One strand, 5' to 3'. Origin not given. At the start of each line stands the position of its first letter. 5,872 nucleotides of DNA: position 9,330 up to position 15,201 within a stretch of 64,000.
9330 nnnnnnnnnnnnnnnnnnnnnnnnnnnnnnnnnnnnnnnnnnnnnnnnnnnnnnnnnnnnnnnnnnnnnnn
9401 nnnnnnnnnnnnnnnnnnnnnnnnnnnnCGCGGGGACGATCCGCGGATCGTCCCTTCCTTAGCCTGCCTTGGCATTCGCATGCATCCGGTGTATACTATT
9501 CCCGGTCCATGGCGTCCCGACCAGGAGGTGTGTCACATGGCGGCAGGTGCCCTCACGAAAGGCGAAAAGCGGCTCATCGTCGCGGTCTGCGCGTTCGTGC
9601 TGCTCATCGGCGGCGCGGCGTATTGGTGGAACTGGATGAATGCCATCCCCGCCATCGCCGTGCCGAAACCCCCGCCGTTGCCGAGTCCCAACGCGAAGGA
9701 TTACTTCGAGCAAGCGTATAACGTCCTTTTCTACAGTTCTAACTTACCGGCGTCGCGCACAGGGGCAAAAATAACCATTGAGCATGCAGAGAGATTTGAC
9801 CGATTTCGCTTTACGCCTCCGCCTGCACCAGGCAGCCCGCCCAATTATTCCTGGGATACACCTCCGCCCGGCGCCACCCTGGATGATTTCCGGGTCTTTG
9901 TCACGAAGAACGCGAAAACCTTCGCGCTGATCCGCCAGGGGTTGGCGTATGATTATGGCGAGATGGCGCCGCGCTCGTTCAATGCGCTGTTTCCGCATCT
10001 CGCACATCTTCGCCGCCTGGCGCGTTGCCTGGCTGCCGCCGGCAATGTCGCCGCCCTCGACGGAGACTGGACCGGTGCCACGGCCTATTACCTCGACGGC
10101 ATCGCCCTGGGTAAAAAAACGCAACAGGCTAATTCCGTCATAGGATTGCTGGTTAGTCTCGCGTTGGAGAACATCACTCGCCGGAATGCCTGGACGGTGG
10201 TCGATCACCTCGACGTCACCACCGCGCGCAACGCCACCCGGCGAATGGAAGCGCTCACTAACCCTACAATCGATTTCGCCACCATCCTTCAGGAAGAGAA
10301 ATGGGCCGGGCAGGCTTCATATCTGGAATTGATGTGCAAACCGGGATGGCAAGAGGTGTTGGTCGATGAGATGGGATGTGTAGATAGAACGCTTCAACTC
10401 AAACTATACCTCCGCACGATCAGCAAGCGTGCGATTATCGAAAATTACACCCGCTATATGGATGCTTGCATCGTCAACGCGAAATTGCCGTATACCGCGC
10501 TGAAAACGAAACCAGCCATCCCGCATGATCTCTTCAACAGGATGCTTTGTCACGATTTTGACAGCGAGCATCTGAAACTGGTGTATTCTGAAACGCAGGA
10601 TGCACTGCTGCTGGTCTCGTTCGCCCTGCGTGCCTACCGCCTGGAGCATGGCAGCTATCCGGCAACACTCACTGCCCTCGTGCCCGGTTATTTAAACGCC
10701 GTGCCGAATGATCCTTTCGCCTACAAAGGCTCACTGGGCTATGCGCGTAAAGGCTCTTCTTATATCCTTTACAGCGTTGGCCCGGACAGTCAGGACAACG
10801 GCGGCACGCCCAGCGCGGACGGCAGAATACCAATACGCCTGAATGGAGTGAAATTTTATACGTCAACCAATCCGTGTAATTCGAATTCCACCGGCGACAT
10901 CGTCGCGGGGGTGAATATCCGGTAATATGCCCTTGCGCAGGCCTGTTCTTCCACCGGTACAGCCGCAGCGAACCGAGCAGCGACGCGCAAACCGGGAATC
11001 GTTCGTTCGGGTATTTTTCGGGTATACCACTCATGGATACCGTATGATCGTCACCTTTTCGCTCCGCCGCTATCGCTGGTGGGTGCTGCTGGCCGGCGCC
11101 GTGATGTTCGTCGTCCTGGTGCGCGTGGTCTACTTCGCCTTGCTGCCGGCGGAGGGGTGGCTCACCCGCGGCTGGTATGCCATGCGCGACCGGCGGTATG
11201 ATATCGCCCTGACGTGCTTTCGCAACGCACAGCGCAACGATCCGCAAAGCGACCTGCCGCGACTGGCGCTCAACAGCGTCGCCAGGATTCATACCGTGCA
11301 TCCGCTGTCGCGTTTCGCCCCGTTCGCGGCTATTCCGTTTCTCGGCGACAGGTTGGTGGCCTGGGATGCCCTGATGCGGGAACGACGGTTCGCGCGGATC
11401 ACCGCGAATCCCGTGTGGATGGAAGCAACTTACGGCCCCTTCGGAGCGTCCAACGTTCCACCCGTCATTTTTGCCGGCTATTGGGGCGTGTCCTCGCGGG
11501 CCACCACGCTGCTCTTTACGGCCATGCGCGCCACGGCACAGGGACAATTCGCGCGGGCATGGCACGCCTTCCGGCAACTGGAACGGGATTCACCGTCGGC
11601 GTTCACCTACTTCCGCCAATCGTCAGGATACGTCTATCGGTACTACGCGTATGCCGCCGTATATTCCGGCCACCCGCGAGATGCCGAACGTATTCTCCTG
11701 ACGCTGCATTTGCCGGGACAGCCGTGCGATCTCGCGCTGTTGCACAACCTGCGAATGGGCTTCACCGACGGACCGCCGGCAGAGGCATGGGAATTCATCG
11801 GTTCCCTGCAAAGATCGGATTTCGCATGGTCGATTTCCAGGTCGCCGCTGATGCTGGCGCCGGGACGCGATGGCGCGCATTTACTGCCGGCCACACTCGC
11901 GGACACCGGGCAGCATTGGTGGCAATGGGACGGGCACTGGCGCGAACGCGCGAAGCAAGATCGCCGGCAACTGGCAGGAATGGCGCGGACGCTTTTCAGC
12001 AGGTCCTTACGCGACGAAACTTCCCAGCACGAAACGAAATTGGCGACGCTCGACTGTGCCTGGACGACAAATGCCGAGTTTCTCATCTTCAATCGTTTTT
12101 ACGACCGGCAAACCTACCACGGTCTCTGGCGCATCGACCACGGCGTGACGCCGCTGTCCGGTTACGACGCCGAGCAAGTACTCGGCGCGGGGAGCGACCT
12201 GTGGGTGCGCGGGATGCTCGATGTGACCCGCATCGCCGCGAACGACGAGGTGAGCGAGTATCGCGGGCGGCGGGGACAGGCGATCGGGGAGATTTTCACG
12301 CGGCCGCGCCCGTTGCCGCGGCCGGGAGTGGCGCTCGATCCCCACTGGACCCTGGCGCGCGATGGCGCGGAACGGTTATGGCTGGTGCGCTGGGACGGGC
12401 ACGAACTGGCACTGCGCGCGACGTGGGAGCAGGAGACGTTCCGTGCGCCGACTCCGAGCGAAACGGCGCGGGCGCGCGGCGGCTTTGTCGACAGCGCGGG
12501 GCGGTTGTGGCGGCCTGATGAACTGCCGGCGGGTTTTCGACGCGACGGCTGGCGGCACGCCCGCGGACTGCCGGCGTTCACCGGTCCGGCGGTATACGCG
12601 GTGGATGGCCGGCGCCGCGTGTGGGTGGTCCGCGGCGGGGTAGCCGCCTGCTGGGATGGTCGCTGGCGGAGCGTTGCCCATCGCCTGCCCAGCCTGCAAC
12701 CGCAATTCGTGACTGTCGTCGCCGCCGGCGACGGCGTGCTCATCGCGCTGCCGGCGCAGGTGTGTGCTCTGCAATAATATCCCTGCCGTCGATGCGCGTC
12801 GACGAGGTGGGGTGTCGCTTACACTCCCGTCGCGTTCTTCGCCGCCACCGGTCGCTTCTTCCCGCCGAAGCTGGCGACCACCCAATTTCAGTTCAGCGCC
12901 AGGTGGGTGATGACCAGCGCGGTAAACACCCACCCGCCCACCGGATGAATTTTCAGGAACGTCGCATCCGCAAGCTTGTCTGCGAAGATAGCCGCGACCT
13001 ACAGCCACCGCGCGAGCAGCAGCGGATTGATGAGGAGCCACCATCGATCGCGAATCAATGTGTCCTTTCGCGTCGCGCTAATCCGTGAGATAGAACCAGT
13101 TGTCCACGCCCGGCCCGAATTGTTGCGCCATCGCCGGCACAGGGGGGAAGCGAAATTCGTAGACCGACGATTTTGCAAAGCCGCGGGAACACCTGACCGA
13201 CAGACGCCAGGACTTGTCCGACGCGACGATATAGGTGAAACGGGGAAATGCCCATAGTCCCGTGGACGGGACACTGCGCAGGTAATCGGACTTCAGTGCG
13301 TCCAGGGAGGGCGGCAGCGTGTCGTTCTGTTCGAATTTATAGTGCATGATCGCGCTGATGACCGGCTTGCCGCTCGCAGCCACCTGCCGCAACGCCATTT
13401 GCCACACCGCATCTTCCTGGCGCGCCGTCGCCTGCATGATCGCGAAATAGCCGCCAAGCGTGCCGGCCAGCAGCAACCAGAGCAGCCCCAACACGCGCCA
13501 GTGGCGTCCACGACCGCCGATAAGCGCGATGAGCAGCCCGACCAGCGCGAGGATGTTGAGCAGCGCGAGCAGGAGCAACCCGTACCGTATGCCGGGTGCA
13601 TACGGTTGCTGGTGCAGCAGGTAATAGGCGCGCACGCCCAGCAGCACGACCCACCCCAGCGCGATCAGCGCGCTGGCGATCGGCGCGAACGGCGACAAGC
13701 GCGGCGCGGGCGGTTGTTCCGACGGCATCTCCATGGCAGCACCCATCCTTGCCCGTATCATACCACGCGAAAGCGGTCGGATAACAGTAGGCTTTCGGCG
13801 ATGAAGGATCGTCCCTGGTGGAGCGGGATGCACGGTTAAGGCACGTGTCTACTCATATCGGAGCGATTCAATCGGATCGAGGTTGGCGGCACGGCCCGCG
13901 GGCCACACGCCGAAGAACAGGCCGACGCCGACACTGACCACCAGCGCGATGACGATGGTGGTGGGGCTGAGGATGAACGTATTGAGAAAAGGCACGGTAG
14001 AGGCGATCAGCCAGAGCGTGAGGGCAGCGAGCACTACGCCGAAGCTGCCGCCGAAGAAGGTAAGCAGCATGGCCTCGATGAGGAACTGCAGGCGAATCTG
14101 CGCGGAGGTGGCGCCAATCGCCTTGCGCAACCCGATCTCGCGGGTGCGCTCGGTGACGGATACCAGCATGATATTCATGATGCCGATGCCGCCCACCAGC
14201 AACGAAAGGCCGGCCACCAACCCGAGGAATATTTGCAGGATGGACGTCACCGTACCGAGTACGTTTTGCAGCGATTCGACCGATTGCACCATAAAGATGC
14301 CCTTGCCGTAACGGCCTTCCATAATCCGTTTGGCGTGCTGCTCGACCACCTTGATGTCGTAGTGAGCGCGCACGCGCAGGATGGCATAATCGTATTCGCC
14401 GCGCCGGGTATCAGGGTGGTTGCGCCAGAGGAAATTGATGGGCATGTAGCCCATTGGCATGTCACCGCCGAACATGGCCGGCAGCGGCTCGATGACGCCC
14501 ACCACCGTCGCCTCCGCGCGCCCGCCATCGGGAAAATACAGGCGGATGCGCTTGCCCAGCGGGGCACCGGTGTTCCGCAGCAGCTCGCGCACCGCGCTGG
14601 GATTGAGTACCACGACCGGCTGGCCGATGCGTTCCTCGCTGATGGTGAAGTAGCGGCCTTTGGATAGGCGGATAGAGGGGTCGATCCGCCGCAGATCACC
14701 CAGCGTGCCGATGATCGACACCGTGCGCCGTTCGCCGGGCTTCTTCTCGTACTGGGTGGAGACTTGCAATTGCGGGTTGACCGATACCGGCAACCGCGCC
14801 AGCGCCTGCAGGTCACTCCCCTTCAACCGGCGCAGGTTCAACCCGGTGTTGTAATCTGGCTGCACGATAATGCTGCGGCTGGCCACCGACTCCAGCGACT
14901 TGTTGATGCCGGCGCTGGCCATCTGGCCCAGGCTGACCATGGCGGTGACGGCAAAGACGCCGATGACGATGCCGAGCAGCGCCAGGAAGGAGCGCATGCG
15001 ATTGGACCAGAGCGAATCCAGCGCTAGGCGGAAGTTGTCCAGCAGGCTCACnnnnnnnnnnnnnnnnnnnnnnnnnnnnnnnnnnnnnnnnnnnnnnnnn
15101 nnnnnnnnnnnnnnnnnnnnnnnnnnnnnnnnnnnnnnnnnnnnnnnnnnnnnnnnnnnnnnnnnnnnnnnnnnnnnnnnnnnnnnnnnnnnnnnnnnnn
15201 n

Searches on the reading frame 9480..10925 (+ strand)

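Call 26: search_protein_families(library=pfam, proteins=[window:9480-10925:+])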
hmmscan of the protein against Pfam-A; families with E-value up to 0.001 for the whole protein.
window:9480-10925:+ (481 aa): 1 family
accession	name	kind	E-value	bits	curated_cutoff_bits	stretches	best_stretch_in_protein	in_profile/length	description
PF08334.16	T2SSG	-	0.00078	19.9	21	0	379-446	21-103/108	Type II secretion system (T2SS), protein G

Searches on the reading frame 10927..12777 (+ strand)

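Call 26: search_protein_families(library=pfam, proteins=[window:10927-12777:+])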
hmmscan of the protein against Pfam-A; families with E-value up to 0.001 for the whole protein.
window:10927-12777:+ (616 aa): 3 families
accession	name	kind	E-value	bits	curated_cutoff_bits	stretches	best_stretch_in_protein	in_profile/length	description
PF13428.12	TPR_14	-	9.5e-05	23.2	23.5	0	76-115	2-41/44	Tetratricopeptide repeat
PF07719.23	TPR_2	-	0.00022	21.6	27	0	75-107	1-33/34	Tetratricopeptide repeat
PF13432.12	TPR_16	-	0.00069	20.4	32.7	0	79-107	1-29/65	Tetratricopeptide repeat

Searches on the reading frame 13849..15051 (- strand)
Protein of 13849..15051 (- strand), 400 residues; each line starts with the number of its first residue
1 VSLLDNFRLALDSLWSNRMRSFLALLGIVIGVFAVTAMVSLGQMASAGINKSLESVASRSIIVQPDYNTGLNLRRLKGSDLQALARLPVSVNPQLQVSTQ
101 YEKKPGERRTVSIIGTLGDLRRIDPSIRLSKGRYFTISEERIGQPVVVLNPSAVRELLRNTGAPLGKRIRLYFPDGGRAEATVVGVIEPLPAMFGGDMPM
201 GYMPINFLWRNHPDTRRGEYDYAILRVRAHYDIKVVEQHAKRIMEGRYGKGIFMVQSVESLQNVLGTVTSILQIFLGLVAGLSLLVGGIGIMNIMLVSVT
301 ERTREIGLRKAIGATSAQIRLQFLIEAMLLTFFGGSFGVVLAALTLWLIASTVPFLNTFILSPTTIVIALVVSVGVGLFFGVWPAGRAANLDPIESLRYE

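Call 26: search_protein_families(library=pfam, proteins=[window:13849-15051:-])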
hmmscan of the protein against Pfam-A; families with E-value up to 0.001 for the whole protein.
window:13849-15051:- (400 aa): 2 families
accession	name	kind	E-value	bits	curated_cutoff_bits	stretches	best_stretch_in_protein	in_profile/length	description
PF12704.14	MacB_PCD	-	5.8e-31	108.8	27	1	21-241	1-205/207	MacB-like periplasmic core domain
PF02687.27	FtsX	-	1.1e-20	74.3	25.5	1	278-393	2-120/120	FtsX-like permease C-terminal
